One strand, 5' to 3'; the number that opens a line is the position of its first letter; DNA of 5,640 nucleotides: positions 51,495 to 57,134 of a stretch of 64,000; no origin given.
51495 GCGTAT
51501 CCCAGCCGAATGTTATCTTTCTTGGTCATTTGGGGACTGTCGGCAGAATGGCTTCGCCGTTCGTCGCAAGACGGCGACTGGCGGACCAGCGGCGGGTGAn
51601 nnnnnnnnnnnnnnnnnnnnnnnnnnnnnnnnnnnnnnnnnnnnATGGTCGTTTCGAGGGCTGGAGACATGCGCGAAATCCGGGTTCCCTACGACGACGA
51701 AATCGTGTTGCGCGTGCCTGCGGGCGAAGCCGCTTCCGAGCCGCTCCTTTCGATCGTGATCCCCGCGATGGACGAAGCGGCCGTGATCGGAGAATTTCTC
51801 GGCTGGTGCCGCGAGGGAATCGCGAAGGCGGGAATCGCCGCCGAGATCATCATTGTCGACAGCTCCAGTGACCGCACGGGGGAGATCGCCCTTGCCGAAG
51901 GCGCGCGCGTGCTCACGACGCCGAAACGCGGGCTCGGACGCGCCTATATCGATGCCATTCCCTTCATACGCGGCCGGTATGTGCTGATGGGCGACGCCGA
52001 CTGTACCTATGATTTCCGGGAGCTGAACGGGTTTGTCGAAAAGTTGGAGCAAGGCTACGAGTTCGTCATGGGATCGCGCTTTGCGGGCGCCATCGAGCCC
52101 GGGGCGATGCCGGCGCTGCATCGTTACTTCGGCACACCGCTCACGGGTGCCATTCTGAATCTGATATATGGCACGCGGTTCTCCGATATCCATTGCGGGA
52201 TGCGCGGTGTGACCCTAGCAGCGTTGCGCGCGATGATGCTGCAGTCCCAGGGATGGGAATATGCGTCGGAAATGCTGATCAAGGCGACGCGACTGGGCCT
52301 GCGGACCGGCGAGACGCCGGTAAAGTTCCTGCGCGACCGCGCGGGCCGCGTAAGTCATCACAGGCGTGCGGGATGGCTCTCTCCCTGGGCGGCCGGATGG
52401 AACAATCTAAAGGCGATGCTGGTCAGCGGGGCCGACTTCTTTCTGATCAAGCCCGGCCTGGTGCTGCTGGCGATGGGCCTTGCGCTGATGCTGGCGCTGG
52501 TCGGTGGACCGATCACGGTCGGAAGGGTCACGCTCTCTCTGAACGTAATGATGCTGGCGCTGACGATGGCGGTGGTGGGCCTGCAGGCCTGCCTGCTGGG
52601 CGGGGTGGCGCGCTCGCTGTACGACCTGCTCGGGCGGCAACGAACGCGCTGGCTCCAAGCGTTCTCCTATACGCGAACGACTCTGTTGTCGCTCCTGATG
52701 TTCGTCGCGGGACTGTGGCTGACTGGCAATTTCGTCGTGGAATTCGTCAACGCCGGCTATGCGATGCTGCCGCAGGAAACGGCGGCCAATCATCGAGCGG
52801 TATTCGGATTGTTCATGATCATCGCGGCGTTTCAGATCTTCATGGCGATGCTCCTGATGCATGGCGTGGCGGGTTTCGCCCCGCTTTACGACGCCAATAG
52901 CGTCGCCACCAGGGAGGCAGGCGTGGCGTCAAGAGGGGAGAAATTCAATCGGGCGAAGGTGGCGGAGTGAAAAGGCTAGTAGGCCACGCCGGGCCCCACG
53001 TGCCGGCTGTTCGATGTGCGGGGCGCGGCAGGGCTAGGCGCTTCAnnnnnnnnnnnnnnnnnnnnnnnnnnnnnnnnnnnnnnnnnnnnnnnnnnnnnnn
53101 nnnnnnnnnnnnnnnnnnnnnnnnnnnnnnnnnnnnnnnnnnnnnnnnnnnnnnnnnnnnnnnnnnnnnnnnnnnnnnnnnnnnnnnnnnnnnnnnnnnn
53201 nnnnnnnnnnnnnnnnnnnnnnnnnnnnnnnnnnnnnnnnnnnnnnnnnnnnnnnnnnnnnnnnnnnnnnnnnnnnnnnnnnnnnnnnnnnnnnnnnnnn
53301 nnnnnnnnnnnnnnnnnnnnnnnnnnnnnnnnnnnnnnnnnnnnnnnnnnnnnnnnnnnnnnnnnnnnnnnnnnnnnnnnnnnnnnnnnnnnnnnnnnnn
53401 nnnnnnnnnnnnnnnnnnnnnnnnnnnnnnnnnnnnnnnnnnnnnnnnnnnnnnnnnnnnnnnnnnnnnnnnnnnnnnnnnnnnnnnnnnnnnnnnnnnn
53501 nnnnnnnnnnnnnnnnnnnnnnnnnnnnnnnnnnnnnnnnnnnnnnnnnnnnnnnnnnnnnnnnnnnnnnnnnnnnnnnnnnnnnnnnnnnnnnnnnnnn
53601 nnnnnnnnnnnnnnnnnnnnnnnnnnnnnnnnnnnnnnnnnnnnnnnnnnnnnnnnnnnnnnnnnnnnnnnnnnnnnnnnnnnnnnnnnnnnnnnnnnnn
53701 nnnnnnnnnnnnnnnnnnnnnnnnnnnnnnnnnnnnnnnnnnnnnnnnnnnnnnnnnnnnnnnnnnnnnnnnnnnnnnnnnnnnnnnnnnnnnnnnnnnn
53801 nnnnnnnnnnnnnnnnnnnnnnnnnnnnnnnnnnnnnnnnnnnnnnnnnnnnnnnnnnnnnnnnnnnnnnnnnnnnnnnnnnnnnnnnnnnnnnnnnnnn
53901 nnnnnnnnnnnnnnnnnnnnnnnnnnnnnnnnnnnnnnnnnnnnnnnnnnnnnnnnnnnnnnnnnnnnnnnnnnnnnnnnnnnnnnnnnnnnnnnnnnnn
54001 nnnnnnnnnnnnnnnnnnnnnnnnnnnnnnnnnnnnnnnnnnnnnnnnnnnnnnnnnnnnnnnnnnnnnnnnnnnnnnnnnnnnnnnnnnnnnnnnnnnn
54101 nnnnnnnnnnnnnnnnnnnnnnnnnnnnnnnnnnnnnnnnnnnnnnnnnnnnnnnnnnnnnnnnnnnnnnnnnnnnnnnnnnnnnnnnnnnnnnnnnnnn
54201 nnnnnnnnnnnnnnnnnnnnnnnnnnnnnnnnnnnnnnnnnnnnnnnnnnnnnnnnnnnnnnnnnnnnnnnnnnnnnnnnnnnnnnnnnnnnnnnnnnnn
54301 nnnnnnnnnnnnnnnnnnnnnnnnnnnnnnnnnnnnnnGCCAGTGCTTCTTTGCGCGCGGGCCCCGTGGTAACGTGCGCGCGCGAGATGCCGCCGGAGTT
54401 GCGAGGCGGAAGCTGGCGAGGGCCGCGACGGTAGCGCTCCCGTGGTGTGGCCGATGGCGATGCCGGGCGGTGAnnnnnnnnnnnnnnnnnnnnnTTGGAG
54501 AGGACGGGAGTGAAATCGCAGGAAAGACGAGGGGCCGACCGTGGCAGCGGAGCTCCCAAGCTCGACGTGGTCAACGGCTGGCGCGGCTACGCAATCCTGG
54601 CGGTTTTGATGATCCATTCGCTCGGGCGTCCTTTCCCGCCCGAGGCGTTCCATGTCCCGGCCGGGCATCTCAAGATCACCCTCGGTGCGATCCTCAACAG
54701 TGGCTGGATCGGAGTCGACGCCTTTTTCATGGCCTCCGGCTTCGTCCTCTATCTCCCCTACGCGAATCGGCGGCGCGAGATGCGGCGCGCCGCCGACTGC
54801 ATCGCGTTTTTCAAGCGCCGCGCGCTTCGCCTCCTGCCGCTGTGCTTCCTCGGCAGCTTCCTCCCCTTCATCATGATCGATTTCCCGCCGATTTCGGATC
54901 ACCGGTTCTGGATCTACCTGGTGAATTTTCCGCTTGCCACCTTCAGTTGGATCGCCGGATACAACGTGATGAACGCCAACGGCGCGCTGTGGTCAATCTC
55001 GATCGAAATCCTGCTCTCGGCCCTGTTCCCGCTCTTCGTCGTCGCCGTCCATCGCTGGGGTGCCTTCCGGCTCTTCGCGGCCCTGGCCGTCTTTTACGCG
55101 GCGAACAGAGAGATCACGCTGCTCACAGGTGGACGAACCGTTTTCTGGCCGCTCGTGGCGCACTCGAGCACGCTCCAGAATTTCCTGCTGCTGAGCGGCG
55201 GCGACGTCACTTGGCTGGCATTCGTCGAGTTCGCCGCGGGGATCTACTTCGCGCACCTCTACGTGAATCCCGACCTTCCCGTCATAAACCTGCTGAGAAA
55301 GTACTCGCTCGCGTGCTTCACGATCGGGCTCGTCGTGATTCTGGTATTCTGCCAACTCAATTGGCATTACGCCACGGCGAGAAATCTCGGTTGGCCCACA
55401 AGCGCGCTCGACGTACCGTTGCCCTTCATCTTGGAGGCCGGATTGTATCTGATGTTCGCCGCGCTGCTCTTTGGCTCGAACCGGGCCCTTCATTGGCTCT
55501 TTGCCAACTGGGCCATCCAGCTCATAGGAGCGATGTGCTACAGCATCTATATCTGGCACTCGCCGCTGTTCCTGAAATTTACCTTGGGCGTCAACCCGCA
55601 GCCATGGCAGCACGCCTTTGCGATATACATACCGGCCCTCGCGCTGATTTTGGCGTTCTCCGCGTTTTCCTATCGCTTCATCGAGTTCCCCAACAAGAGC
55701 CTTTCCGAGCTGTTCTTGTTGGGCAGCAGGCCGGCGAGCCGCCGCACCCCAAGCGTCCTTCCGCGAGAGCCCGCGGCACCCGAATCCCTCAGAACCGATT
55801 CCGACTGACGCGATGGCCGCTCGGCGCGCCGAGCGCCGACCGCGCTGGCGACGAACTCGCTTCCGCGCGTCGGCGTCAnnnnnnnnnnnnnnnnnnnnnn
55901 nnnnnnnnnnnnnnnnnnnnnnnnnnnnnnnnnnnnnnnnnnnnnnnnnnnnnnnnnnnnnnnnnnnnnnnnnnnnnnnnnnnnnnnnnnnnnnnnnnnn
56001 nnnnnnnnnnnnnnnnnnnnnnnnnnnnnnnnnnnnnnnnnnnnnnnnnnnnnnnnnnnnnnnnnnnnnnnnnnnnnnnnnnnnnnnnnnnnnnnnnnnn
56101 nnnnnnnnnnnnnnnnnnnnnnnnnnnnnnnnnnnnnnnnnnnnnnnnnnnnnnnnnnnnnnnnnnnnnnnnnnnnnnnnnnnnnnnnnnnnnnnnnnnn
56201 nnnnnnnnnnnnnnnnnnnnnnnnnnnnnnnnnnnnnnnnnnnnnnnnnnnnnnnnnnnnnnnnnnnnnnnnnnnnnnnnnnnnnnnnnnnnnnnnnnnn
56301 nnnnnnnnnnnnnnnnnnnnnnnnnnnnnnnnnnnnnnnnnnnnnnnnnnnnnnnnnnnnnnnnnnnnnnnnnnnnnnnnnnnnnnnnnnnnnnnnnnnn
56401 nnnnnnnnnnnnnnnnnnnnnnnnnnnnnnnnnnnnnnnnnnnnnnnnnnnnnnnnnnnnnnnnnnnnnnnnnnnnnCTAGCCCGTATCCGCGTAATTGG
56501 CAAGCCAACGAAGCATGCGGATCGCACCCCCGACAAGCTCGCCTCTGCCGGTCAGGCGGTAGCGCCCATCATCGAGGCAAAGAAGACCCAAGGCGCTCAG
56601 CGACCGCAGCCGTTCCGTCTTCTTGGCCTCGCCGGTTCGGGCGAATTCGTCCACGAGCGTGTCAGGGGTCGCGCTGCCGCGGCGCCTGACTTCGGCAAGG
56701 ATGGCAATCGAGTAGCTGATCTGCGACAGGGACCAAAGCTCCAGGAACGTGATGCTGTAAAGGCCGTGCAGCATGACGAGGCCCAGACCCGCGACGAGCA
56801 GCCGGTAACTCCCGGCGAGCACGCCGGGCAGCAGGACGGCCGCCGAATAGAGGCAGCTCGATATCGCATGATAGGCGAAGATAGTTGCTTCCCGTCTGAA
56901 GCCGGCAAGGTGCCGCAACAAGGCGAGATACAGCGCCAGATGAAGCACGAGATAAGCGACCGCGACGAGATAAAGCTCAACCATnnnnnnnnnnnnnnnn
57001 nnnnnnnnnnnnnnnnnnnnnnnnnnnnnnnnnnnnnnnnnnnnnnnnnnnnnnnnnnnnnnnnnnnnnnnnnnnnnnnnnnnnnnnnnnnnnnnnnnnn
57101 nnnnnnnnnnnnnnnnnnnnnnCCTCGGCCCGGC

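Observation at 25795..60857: Two YfhO-like proteins, one translationally coupled to a zinc-ribbon methyltransferase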

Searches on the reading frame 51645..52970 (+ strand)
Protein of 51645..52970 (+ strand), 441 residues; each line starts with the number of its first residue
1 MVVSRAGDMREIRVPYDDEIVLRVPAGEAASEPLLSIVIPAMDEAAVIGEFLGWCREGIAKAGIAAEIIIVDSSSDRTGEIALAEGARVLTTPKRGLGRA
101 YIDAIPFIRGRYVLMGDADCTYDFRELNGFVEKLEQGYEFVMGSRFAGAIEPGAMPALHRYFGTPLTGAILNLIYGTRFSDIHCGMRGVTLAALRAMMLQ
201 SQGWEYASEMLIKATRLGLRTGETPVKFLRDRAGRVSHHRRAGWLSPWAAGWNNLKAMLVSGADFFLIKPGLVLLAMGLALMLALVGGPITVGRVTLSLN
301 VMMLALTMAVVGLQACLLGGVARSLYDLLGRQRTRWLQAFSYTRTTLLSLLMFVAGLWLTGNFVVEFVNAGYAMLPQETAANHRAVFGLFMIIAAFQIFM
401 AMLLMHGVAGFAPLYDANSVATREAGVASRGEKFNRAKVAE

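Call 14: search_protein_families(library=pfam, proteins=[window:51645-52970:+], max_evalue=0.001)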
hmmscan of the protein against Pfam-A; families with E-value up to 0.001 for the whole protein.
window:51645-52970:+ (441 aa): 1 family
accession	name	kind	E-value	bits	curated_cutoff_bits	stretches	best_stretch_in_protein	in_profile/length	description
PF00535.33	Glycos_transf_2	-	1.1e-17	64.9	23.3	1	36-191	1-161/168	Glycosyl transferase family 2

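Call 62: search_protein_families(library=ncbifam, proteins=[window:51645-52970:+], max_evalue=0.01)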
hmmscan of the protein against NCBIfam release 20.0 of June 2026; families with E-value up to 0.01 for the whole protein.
window:51645-52970:+ (441 aa): 8 families
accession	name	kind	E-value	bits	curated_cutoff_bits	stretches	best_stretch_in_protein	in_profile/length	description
TIGR04182.1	glyco_TIGR04182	equivalog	3.5e-33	115.2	325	1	36-322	3-279/293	S-layer glycoprotein N-glycosyltransferase AglJ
NF041391.1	DPhHxTase_Halo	equivalog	6.8e-22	77.5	375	1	64-235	23-189/213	dolichyl-phosphate hexose transferase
NF058614.1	PPMAGASynPpgS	equivalog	2.2e-11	43.6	370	1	37-229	4-197/226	polyprenyl-phospho-N-acetylgalactosaminyl synthase PpgS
NF010496.0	PRK13915.1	equivalog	1.3e-08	34.3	262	1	34-92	32-91/307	glucosyl-3-phosphoglycerate synthase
TIGR04283.1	glyco_like_mftF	equivalog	5e-06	26.3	182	1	35-99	1-62/221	TIGR04283 family arsenosugar biosynthesis glycosyltransferase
TIGR03469.1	HpnB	hypoth_equivalog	0.0003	19.9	379.25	1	30-84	41-94/386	hopene-associated glycosyltransferase HpnB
NF007986.1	PRK10714.1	equivalog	0.0061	15.6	529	0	35-226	8-198/316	undecaprenyl-phosphate 4-deoxy-4-formamido-L-arabinose transferase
NF053846.1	glyco_with_XrtP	equivalog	0.0091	14.7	520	0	37-83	45-88/440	XrtP-associated glycosyltransferase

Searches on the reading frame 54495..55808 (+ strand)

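Call 14: search_protein_families(library=pfam, proteins=[window:54495-55808:+], max_evalue=0.001)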
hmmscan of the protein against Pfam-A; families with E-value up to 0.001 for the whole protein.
window:54495-55808:+ (437 aa): 1 family
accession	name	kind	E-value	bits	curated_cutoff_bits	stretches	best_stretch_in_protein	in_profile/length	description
PF01757.29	Acyl_transf_3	-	3e-25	89.4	31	1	26-388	4-324/326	Acyltransferase domain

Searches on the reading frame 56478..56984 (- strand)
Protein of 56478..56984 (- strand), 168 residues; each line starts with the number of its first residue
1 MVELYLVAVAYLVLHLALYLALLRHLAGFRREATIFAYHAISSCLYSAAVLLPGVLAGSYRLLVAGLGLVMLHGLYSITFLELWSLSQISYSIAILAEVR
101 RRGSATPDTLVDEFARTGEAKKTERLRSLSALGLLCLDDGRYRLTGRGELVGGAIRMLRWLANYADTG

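Call 68: search_protein_families(library=pfam, proteins=[window:56478-56984:-], max_evalue=0.05)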
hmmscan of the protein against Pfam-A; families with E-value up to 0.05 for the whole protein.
window:56478-56984:- (168 aa): 2 families
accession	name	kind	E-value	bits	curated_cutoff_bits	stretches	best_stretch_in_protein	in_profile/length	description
PF25213.1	HVO_A0261_N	-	0.0017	18.6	35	1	89-156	10-75/86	HVO_A0261 N-terminal domain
PF06969.22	HemN_C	-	0.0075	16.7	24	1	125-148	41-64/67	HemN C-terminal domain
